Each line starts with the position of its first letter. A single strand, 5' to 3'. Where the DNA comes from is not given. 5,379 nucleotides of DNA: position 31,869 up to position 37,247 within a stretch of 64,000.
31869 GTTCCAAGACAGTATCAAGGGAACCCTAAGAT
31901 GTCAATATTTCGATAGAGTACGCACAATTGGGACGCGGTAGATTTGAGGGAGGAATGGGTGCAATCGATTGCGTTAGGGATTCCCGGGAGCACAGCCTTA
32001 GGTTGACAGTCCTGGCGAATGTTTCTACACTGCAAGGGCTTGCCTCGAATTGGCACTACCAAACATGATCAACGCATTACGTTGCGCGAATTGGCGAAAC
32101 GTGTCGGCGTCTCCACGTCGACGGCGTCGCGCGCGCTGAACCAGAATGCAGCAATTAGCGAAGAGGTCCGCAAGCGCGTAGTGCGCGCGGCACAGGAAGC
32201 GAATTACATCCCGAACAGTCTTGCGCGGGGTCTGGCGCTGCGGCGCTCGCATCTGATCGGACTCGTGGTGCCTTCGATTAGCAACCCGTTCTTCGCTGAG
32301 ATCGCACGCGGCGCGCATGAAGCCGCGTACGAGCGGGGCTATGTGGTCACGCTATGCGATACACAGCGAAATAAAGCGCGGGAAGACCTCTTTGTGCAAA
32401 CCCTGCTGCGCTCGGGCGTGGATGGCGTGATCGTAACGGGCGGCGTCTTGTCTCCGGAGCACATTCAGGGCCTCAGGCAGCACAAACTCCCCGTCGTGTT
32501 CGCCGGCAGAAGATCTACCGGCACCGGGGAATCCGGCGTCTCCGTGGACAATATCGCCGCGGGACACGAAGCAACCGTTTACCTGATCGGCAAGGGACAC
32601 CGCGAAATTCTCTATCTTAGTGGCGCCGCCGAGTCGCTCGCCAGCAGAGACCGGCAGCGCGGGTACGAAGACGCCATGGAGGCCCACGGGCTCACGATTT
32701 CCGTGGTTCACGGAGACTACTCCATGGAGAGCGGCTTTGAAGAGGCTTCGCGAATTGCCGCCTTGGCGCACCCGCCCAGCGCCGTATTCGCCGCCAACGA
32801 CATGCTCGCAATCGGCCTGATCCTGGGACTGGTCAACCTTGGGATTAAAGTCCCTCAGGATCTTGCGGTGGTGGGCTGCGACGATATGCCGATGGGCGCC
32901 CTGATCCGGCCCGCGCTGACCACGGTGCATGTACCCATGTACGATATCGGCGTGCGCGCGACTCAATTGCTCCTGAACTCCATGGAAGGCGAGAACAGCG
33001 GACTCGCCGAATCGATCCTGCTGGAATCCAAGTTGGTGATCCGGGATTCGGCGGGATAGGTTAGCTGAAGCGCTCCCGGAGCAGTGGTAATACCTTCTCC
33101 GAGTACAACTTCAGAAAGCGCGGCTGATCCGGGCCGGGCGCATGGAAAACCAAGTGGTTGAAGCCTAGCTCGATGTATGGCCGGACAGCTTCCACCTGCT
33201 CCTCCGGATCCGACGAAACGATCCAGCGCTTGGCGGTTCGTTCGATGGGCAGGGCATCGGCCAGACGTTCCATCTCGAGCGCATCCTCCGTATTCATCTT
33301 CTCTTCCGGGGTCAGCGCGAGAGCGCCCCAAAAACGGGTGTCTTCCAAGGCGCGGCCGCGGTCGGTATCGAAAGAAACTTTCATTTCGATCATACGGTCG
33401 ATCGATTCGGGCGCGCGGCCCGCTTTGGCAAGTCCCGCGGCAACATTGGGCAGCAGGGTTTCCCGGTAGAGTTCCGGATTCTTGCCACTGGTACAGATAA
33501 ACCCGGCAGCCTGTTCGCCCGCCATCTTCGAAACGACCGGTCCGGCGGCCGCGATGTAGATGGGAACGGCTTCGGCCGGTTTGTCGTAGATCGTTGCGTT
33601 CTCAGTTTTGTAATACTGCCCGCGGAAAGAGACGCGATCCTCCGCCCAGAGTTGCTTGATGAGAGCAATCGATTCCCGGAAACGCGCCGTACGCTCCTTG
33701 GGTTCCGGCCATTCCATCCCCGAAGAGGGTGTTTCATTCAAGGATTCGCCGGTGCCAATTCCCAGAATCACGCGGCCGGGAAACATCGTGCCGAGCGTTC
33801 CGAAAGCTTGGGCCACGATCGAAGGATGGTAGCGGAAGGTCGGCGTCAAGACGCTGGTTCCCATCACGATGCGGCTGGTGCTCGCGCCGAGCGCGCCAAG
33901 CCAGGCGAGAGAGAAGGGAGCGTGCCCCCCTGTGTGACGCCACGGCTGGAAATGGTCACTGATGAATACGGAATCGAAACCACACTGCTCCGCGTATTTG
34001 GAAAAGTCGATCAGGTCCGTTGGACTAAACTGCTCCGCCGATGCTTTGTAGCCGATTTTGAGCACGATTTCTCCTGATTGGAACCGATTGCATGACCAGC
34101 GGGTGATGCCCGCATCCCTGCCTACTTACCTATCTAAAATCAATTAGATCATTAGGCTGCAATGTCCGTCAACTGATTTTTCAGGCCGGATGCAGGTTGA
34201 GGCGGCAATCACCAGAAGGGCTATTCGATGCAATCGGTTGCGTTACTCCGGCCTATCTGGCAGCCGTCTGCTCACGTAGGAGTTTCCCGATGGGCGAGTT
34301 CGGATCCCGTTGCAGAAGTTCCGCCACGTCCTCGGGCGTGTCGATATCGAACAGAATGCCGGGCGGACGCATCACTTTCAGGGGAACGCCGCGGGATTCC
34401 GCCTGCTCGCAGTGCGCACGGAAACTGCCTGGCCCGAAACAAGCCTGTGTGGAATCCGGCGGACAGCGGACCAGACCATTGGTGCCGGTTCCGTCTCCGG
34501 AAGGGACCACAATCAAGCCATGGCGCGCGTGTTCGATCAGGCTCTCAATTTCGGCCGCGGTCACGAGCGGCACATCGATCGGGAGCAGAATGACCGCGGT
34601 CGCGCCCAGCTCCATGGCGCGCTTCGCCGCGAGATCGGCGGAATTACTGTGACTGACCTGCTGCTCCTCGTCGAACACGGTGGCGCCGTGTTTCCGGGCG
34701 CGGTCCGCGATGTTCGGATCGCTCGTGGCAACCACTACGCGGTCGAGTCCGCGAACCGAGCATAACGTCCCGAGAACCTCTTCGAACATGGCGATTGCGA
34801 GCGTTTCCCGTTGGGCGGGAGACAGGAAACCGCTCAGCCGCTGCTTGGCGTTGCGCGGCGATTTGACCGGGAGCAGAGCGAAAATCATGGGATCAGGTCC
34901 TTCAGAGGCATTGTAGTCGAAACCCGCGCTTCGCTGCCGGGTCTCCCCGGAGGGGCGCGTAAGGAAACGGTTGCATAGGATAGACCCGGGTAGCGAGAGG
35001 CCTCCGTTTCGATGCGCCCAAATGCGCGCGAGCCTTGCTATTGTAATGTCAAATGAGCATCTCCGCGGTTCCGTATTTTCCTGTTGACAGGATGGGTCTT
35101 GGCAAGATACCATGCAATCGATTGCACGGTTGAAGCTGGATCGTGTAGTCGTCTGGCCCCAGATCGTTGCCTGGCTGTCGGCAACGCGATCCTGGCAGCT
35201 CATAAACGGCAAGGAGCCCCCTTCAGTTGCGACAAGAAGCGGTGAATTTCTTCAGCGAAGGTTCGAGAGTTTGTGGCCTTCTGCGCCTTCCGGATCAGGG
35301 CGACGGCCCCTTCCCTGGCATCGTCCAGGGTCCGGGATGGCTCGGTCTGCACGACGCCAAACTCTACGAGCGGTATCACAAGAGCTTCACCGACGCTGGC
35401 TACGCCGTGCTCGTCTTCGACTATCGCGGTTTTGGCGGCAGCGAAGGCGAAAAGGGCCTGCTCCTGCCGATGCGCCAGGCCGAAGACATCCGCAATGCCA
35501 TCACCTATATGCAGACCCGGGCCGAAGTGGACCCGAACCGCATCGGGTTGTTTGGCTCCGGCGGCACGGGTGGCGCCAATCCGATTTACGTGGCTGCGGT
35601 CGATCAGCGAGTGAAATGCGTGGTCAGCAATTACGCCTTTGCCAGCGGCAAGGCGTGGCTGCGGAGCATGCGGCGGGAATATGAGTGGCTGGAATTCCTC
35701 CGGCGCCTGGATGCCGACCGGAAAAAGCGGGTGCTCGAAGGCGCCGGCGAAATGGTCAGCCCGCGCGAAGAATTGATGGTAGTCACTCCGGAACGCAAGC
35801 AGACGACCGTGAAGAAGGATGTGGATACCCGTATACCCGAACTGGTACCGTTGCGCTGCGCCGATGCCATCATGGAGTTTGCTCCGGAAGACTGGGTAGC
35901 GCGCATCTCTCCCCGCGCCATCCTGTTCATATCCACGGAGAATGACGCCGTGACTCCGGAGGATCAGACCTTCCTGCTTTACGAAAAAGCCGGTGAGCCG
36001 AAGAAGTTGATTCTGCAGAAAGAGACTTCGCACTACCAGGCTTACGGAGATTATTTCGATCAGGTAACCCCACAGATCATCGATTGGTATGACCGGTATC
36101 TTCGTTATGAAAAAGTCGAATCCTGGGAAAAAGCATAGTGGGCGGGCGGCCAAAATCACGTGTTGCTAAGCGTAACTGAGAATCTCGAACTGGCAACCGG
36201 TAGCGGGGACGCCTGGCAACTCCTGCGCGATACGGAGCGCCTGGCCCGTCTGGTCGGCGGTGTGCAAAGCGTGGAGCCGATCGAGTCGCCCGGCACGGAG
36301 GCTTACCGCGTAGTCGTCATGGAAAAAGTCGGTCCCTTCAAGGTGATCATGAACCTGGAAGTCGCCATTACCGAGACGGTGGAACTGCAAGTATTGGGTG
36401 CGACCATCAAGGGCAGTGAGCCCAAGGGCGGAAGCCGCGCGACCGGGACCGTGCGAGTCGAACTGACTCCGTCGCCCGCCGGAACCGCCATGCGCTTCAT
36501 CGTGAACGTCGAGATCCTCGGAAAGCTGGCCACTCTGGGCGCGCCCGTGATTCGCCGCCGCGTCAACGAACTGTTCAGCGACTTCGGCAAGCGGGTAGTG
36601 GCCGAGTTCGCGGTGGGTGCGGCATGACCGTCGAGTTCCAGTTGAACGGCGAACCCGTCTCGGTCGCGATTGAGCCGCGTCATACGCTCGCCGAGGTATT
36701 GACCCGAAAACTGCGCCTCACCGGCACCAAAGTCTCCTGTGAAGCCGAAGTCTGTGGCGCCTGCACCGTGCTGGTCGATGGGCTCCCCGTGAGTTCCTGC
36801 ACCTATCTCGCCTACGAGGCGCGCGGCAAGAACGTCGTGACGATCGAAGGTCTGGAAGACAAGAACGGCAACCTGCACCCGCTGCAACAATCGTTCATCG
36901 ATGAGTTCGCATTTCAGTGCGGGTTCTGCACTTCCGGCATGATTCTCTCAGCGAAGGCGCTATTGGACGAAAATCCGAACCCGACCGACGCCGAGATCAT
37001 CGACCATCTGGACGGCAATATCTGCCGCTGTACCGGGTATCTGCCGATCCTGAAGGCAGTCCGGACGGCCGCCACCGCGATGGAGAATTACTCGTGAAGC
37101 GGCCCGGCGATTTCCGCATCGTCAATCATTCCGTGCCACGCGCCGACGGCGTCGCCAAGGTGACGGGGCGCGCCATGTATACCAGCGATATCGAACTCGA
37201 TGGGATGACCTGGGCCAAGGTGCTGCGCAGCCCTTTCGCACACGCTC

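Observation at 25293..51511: Ten paired copies of a PurR/LacI-type palindrome link F420 genes, two Mo-hydroxylase operons, a TonB receptor and a bicupin into one putative regulon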

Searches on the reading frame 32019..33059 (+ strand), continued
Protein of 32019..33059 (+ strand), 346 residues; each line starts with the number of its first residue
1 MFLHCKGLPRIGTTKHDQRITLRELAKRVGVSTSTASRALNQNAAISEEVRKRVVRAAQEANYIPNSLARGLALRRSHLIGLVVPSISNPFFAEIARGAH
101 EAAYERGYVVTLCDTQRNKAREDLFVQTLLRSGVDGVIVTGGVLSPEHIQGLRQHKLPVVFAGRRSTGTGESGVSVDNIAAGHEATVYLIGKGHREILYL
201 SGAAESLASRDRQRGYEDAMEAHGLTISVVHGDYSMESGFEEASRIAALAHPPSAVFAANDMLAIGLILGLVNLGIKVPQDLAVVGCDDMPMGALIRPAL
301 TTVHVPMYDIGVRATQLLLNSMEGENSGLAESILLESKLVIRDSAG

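Call 44: search_solved_structures(query=window:32019-33056:+, max_evalue=1e-20)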
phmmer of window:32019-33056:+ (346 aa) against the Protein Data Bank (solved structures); distinct sequences matched with E-value up to 1e-20: 59.
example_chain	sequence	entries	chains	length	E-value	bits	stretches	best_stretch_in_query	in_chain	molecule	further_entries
1rzr_G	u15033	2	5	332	9e-58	199.1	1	19-326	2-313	Glucose-resistance amylase regulator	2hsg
1zvv_A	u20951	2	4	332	2.1e-57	197.8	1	19-326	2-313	Glucose-resistance amylase regulator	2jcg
9ny7_A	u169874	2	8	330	4.1e-56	193.6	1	21-321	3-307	Ribose operon repressor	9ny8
3oqo_A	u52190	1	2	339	1.8e-55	191.5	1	19-325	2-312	Catabolite control protein A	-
3oqm_A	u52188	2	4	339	1.8e-55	191.5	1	19-325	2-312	Catabolite control protein A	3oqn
2o20_A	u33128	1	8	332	3.4e-49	170.9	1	20-326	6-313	Catabolite control protein A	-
1sxg_A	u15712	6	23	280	4.4e-46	160.7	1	70-326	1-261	Glucose-resistance amylase regulator | Catabolite control protein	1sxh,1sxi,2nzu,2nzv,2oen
3ctp_A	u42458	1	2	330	7.4e-46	159.9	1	21-344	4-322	Periplasmic binding protein/LacI transcriptional regulator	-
1jh9_A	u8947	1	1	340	8.1e-46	159.8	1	21-340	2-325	PURINE NUCLEOTIDE SYNTHESIS REPRESSOR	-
1bdh_A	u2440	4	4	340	1.6e-45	158.8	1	21-340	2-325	PROTEIN (PURINE REPRESSOR) | PROTEIN (PURINE NUCLEOTIDE SYNTHESIS REPRESSOR) | PURINE NUCLEOTIDE SYNTHESIS REPRESSOR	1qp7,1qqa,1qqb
1jft_A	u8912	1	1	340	3.2e-45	157.8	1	21-340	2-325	PURINE NUCLEOTIDE SYNTHESIS REPRESSOR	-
2pua_A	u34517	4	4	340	4.1e-45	157.5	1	21-340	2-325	PURINE REPRESSOR | PROTEIN (PURINE REPRESSOR)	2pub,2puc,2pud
2pue_A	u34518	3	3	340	5.7e-45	157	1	21-340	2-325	PROTEIN (PURINE REPRESSOR ) | PROTEIN (PURINE REPRESSOR)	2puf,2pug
1jfs_A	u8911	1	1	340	7.6e-45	156.6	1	21-340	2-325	PURINE NUCLEOTIDE SYNTHESIS REPRESSOR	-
1bdi_A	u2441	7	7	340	7.8e-45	156.6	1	21-340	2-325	PROTEIN (PURINE REPRESSOR) | PROTEIN (PURINE NUCLEOTIDE SYNTHESIS REPRESSOR)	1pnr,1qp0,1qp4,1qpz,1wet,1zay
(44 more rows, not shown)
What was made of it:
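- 32019..33059 (+): LacI-family regulator, the predicted repressor. The start codon is uncertain (ATG 32019 or TTG 32040); the conserved protein begins near residue 18. Closest solved relatives are CcpA, RbsR and PurR (call 44).
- On LacI/GalR-family transcription factor with its operator: The protein aligns end to end with CcpA, RbsR and PurR structures (call 44).
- On PurR (purine repressor) orthologous group: PurR scores 160 bits, below CcpA (199) and RbsR (194) (call 44).
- The closest solved relatives are CcpA and RbsR (call 44).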

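Call 72: find_related_loci(query=A1, collection=metagenome_contigs, flank=10000)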
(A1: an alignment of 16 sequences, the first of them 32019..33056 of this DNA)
Query A1 (346 aa) in metagenome_contigs; peptide patterns used: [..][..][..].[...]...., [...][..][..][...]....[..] (x = any residue, [..] = any of these).
600 stretches matched a pattern (row limit reached: there are more); 560 encode a relative of the query (tblastn E <= 1e-3); the best 80 are kept; 80 distinct loci.
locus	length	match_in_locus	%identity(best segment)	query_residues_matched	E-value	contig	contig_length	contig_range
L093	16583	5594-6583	65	15-345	1e-141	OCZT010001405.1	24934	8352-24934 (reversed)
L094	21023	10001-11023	58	3-345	4e-134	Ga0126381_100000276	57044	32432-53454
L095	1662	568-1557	38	18-345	1e-71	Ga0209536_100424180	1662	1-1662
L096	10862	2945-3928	38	20-345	2e-68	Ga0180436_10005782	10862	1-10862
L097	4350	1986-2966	35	21-345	2e-67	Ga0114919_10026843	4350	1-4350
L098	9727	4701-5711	34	6-345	4e-67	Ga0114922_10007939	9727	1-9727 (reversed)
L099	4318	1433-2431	35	20-346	3e-66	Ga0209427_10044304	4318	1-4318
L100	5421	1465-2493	36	3-346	1e-65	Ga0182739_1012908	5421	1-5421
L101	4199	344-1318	34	20-345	2e-65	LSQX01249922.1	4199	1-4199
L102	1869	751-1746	35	19-344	3e-67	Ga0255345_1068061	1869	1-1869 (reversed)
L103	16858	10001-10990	36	19-346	2e-64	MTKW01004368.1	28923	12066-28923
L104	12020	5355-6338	40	21-346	2e-64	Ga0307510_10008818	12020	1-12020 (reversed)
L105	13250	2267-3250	35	21-346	3e-64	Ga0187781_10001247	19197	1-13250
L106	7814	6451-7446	37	20-345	6e-64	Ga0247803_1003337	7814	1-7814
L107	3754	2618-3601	33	19-346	5e-63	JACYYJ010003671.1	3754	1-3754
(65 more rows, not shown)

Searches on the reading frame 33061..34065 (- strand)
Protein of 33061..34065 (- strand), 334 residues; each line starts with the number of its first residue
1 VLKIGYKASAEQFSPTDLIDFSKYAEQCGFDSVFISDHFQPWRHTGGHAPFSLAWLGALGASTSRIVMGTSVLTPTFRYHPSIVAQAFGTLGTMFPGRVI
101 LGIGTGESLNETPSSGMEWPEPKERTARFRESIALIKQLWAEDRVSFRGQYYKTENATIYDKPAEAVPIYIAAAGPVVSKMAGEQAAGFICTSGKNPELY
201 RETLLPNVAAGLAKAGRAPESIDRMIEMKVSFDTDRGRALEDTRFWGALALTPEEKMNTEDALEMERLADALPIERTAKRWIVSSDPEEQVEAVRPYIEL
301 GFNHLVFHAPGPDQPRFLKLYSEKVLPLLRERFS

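Call 9: search_protein_families(library=pfam, proteins=[window:33061-34065:-])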
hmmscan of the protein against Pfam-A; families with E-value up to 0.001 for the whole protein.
window:33061-34065:- (334 aa): 1 family
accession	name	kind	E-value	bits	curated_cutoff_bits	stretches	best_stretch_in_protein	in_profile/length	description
PF00296.26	Bac_luciferase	-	2.5e-63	214.7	27.9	1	9-304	16-314/314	Luciferase-like monooxygenase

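Call 31: search_protein_families(library=ncbifam, proteins=[window:33061-34065:-], max_evalue=0.00001)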
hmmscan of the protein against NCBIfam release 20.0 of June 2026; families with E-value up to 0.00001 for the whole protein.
window:33061-34065:- (334 aa): 31 families (the best 25 are shown)
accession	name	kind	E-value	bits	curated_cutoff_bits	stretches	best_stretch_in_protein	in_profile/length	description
TIGR03554.1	F420_G6P_DH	equivalog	7.7e-143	475.4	420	1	2-330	2-331/331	glucose-6-phosphate dehydrogenase (coenzyme-F420)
TIGR03557.1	F420_G6P_family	subfamily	2e-71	240.7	210.4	1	4-331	1-316/316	TIGR03557 family F420-dependent LLM class oxidoreductase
TIGR04465.1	ArgArg_F420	equivalog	8e-68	229.1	470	1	4-330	48-364/364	F420-dependent hydroxymycolic acid dehydrogenase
TIGR03885.1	flavin_revert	hypoth_equivalog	4.7e-66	223.1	398.7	1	4-328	1-314/315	TIGR03885 family FMN-dependent LLM class oxidoreductase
TIGR03619.1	F420_Rv2161c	subfamily_domain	1.4e-34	119.8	166.9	1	21-246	3-235/247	TIGR03619 family F420-dependent LLM class oxidoreductase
TIGR03555.1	F420_mer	equivalog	8.5e-33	114.1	348.7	1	16-248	12-230/325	5,10-methylenetetrahydromethanopterin reductase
TIGR03560.1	F420_Rv1855c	subfamily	1.5e-32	113.2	231.4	1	12-224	10-224/227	TIGR03560 family F420-dependent LLM class oxidoreductase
NF002619.0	PRK02271.1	equivalog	1.9e-32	112.8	276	1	16-246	14-229/329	5,10-methylenetetrahydromethanopterin reductase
TIGR03621.1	F420_MSMEG_2516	subfamily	6.8e-27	94.4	213.15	1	13-187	11-171/295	TIGR03621 family F420-dependent LLM class oxidoreductase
TIGR03564.1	F420_MSMEG_4879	subfamily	3.2e-22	79.4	234.25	1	22-240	5-210/265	TIGR03564 family F420-dependent LLM class oxidoreductase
TIGR03617.1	F420_MSMEG_2256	subfamily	8.6e-21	74.2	278.15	1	26-231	5-204/318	TIGR03617 family F420-dependent LLM class oxidoreductase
TIGR03842.1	F420_CPS_4043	hypoth_equivalog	4.2e-19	68.8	295.45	1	15-249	12-225/329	TIGR03842 family LLM class F420-dependent oxidoreductase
TIGR04021.1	LLM_DMSO2_sfnG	equivalog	6.7e-19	68.5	382.95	1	20-217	32-226/350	dimethylsulfone monooxygenase SfnG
TIGR03559.1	F420_Rv3520c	subfamily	2.5e-18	66.2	335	1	16-245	13-241/325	LLM class F420-dependent oxidoreductase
TIGR03571.1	lucif_BA3436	subfamily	6.1e-18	65.1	303.9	1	17-175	32-190/304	TIGR03571 family LLM class oxidoreductase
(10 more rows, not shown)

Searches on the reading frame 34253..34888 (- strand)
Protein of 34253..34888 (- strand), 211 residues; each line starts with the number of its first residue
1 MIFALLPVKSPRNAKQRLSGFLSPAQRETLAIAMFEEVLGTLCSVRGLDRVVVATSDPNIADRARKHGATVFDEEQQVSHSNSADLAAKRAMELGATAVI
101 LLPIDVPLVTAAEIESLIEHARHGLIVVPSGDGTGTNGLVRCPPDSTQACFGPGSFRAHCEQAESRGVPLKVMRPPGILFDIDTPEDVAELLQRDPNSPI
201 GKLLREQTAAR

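Call 61: search_protein_families(library=ncbifam, proteins=[window:34253-34888:-], max_evalue=0.00001)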
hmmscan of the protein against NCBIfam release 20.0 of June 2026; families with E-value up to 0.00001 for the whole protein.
window:34253-34888:- (211 aa): 6 families
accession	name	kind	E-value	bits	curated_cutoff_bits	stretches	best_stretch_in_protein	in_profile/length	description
TIGR03552.1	F420_cofC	equivalog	2e-40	138.5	105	1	4-192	2-188/196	2-phospho-L-lactate guanylyltransferase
NF045665.1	NTPtran_DVU1551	equivalog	6e-07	28.8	315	1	51-199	46-197/359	DVU_1551 family NTP transferase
TIGR04282.1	glyco_like_cofC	hypoth_equivalog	6.3e-07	29.3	134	1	10-133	9-134/189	TIGR04282 family arsenosugar biosynthesis glycosyltransferase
NF009905.0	PRK13368.1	subfamily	1.8e-06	27.5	255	1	33-122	28-115/243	3-deoxy-manno-octulosonate cytidylyltransferase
NF003952.0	PRK05450.1-5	subfamily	1.9e-06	27.2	193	0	32-122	27-117/250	3-deoxy-manno-octulosonate cytidylyltransferase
NF003950.0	PRK05450.1-3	subfamily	3.2e-06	26.6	234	1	34-122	29-118/248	3-deoxy-manno-octulosonate cytidylyltransferase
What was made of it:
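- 34253..34888 (-): cofC (F420 biosynthesis guanylyltransferase). NCBIfam TIGR03552, 138.5 bits against a cut-off of 105 (call 61).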

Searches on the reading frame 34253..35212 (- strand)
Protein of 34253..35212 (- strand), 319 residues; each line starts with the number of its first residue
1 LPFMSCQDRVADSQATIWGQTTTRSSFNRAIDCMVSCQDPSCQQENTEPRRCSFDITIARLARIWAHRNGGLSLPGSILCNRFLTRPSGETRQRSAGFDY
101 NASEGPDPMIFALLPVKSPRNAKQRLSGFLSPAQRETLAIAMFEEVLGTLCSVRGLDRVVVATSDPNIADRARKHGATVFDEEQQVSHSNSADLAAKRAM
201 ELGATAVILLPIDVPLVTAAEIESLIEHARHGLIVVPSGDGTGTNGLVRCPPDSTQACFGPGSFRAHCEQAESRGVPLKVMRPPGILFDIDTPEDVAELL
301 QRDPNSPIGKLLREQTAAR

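Call 9: search_protein_families(library=pfam, proteins=[window:34253-35212:-])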
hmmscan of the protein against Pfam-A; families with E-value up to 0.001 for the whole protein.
window:34253-35212:- (319 aa): 2 families
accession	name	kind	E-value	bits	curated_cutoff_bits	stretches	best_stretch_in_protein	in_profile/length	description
PF01983.22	CofC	-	5.6e-25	88.3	22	1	112-300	3-183/217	Guanylyl transferase CofC like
PF12804.13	NTP_transf_3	-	6.6e-10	39.8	27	1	142-243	26-127/160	MobA-like NTP transferase domain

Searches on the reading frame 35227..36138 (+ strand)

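Call 9: search_protein_families(library=pfam, proteins=[window:35227-36138:+])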
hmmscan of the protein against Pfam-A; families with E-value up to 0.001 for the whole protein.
window:35227-36138:+ (303 aa): 8 families
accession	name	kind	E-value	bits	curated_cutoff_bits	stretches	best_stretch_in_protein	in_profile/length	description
PF02129.25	Peptidase_S15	-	1.1e-09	38.8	23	1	20-263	10-255/262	X-Pro dipeptidyl-peptidase (S15 family)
PF05448.18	AXE1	-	2.6e-09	36.8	21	1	87-167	159-242/321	Acetyl xylan esterase (AXE1)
PF12146.15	Hydrolase_4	-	2.2e-08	34.1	27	1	44-269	17-232/239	Serine aminopeptidase, S33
PF20434.5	BD-FAE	-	1.5e-06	28.3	26.8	1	21-112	5-97/215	BD-FAE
PF00326.27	Peptidase_S9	-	9.2e-06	25.7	22.6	1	52-162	8-121/213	Prolyl oligopeptidase family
PF12697.13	Abhydrolase_6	-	7.9e-05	23.8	26.3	1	53-247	22-183/217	Alpha/beta hydrolase family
PF01738.24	DLH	-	0.00028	21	21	0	18-137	4-129/217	Dienelactone hydrolase family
PF00561.26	Abhydrolase_1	-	0.0008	19.6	25.8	0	50-149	19-117/245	alpha/beta hydrolase fold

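Call 31: search_protein_families(library=ncbifam, proteins=[window:35227-36138:+], max_evalue=0.00001)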
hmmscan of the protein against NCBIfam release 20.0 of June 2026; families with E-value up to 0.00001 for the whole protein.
window:35227-36138:+ (303 aa): 2 families
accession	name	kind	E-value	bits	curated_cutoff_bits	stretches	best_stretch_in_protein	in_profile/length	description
NF047920.1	lactonase_UilS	equivalog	3.9e-46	158.1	400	1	12-292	8-285/285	UilS family quorum-quenching N-acyl-homoserine lactonase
TIGR03100.1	hydr1_PEP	hypoth_equivalog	1.2e-07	31.3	168.45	1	4-135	3-130/274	hydrolase 1, exosortase A system-associated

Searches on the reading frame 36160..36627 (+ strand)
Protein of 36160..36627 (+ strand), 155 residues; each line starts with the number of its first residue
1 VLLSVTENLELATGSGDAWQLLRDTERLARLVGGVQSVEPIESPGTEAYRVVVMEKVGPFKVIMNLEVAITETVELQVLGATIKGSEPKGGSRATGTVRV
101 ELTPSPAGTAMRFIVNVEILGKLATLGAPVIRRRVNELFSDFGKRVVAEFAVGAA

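Call 10: search_protein_families(library=pfam, proteins=[window:36160-36627:+])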
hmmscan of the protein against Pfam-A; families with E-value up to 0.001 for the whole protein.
window:36160-36627:+ (155 aa): 2 families
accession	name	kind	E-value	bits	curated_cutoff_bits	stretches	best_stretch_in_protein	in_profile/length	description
PF06240.19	COXG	-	1.5e-12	47.9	22.2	1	17-142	11-131/140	Carbon monoxide dehydrogenase subunit G (CoxG)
PF10604.15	Polyketide_cyc2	-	0.00018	22.2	27.4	1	9-139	8-130/142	Polyketide cyclase / dehydrase and lipid transport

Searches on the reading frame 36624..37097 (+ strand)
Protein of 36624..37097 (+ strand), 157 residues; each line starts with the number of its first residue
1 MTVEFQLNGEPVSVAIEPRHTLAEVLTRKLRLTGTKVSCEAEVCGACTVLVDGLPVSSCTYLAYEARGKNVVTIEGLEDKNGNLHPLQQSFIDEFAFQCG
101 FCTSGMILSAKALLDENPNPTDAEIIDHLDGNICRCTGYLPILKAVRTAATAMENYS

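Call 10: search_protein_families(library=pfam, proteins=[window:36624-37097:+])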
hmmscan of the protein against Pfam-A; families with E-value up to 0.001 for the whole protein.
window:36624-37097:+ (157 aa): 3 families
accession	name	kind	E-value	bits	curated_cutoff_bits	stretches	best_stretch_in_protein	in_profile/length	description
PF01799.25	Fer2_2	-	1.6e-33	115.1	30.3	1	73-147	1-75/75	[2Fe-2S] binding domain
PF00111.32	Fer2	-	1.2e-07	32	21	1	6-59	2-55/77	2Fe-2S iron-sulfur cluster binding domain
PF13085.11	Fer2_3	-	4.8e-07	30.2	27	1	36-78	49-90/107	2Fe-2S iron-sulfur cluster binding domain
